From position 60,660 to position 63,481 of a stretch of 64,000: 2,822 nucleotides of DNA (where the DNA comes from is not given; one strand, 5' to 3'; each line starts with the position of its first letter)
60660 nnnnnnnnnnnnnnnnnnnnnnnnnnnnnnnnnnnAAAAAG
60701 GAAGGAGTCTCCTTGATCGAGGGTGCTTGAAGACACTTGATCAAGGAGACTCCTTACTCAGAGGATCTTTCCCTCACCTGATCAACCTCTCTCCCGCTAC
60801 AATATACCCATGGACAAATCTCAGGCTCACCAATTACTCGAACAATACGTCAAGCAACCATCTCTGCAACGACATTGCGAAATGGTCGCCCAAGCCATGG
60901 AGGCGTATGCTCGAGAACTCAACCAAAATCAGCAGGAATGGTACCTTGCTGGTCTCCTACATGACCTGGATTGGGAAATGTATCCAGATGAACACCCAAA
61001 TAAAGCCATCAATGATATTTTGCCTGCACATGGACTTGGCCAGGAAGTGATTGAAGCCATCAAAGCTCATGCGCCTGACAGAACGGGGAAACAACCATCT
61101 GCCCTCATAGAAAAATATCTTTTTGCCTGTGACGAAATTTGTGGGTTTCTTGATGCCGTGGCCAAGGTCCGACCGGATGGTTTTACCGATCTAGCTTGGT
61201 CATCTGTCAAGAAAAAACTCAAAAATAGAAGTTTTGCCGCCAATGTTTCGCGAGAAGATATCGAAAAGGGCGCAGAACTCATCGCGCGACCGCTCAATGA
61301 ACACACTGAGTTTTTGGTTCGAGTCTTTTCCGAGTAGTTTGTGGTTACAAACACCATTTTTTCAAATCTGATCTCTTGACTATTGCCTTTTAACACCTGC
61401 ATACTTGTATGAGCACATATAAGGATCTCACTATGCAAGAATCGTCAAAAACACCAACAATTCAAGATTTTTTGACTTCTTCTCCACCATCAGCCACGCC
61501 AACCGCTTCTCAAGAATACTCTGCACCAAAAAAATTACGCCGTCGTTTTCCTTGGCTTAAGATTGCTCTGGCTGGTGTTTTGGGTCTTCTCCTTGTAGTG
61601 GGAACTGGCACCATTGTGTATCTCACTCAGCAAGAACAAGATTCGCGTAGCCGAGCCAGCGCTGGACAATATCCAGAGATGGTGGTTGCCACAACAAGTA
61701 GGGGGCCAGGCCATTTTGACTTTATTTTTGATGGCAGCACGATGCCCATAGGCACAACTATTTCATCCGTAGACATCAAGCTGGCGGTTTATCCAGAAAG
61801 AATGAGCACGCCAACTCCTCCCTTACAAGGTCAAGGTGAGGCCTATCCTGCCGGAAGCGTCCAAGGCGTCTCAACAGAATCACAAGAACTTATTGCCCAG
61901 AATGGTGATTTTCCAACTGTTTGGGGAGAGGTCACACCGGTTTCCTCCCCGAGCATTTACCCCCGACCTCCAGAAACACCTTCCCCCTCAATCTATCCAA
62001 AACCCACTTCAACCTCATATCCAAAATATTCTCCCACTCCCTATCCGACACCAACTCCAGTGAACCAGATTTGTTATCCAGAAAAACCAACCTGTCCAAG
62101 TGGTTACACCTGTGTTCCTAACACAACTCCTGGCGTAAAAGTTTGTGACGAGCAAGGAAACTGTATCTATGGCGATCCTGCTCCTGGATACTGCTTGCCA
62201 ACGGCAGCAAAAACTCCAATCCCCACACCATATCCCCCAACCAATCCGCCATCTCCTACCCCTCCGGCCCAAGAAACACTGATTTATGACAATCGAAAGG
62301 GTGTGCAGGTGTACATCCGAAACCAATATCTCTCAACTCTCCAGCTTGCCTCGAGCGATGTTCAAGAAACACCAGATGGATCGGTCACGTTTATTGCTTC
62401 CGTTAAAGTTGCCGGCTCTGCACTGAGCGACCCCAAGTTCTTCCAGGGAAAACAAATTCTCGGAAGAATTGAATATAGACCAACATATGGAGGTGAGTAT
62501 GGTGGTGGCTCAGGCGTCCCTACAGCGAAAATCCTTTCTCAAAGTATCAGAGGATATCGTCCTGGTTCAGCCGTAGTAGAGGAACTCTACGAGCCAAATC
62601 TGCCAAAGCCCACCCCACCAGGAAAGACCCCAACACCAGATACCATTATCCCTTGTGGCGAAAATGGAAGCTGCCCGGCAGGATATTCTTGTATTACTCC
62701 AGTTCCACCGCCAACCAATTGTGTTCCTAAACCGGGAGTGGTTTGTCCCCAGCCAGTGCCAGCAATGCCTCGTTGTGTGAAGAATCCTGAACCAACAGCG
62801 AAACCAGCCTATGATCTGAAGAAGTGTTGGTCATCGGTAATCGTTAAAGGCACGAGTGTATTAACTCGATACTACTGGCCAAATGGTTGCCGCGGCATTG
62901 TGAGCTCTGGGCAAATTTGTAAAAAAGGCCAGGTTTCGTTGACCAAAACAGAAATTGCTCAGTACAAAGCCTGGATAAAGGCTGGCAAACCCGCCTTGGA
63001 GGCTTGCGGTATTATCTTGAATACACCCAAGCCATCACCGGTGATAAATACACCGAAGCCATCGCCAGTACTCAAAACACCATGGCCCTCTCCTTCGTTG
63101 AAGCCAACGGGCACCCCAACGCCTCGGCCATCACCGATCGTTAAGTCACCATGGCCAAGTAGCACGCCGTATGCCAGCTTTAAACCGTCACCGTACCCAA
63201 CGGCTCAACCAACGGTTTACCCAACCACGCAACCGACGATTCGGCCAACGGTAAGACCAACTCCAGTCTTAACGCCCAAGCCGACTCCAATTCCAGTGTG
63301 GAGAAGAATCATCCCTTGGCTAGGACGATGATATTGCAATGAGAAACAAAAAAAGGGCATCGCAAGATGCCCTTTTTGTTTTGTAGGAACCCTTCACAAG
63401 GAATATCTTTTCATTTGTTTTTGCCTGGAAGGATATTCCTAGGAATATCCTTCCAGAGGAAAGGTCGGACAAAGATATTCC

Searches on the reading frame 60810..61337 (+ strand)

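Call 10: search_protein_families(library=pfam, proteins=[window:60810-61337:+])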
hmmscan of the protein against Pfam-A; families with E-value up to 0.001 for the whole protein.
window:60810-61337:+ (175 aa): 1 family
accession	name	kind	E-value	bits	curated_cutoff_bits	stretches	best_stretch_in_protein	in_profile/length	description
PF01966.28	HD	-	7.6e-07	29.9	22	1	21-108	3-111/116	HD domain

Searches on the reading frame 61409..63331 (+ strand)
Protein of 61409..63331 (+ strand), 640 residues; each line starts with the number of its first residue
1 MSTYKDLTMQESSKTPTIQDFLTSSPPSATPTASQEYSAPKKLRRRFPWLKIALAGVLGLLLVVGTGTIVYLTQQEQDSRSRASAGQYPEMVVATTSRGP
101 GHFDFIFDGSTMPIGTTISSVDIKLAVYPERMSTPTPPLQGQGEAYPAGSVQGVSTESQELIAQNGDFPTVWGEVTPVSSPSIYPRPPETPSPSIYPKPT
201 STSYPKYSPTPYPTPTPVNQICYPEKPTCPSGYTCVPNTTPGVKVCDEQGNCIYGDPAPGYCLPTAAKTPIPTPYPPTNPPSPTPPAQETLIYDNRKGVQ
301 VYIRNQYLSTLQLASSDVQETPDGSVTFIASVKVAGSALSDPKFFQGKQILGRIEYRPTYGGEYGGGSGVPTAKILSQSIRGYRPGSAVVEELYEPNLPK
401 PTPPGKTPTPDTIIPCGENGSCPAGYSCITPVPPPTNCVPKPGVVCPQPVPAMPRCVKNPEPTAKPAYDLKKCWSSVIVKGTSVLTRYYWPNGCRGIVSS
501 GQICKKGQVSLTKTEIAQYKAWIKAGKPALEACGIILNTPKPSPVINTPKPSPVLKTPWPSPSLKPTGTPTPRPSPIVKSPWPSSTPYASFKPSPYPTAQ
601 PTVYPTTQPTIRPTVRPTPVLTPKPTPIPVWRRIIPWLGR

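Call 10: search_protein_families(library=pfam, proteins=[window:61409-63331:+])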
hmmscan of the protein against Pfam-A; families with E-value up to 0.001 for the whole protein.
window:61409-63331:+ (640 aa): 1 family
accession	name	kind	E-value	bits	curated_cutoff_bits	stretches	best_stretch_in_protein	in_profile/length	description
PF14625.12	Lustrin_cystein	-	0.00043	21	27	0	217-246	15-44/46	Lustrin, cysteine-rich repeated domain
